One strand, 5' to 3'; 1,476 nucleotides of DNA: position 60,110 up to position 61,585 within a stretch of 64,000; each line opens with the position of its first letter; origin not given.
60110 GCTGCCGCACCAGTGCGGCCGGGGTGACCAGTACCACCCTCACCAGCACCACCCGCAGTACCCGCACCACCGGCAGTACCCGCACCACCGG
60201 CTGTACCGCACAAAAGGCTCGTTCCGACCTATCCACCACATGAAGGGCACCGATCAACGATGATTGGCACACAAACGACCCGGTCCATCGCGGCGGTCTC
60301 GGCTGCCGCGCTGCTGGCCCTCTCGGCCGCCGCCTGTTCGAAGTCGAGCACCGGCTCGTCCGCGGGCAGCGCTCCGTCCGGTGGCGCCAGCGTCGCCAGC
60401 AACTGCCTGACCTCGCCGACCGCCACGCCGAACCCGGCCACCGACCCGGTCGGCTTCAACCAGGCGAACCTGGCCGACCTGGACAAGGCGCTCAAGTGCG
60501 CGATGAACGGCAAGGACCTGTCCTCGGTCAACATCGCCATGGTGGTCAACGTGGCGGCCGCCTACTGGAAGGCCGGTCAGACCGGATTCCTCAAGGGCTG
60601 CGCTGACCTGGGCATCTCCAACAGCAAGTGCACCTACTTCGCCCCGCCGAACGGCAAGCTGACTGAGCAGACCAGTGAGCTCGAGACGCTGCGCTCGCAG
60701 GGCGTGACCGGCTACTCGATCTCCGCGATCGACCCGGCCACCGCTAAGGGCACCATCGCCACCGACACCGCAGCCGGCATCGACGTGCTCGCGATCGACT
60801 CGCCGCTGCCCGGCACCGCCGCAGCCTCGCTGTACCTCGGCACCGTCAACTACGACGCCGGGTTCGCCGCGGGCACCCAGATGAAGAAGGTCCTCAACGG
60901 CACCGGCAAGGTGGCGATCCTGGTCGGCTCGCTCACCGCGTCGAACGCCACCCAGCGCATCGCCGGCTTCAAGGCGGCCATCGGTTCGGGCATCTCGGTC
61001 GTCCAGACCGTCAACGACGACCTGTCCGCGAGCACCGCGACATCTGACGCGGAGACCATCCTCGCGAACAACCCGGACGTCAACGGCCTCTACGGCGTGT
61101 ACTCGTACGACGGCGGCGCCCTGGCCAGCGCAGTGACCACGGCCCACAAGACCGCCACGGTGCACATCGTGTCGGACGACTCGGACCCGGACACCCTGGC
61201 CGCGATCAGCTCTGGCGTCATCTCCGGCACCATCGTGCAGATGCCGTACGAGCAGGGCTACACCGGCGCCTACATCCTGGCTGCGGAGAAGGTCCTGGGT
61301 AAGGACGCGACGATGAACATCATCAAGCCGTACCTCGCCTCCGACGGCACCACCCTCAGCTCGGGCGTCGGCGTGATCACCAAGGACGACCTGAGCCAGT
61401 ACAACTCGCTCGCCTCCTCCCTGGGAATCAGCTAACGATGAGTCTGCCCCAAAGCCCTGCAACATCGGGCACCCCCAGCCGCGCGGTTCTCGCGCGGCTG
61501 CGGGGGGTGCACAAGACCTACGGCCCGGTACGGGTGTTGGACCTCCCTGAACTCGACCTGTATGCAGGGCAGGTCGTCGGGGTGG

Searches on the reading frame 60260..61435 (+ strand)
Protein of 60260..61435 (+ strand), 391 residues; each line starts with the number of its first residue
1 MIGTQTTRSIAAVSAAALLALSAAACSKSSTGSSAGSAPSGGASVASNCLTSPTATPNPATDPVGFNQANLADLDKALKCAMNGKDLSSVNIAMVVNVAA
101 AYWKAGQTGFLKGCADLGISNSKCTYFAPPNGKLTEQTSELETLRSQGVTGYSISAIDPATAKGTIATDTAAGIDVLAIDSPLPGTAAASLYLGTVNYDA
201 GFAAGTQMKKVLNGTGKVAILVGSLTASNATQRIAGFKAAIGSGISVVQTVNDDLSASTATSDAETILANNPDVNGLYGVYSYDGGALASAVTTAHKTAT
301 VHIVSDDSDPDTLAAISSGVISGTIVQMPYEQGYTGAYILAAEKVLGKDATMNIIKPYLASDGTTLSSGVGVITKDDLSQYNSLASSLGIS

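Call 12: search_protein_families(library=pfam, proteins=[window:60260-61435:+], max_evalue=0.001)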
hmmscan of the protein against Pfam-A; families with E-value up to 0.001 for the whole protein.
window:60260-61435:+ (391 aa): 1 family
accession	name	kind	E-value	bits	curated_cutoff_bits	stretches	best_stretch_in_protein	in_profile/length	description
PF13407.12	Peripla_BP_4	-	1.4e-42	146.5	35.1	1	93-342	2-252/258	Periplasmic binding protein domain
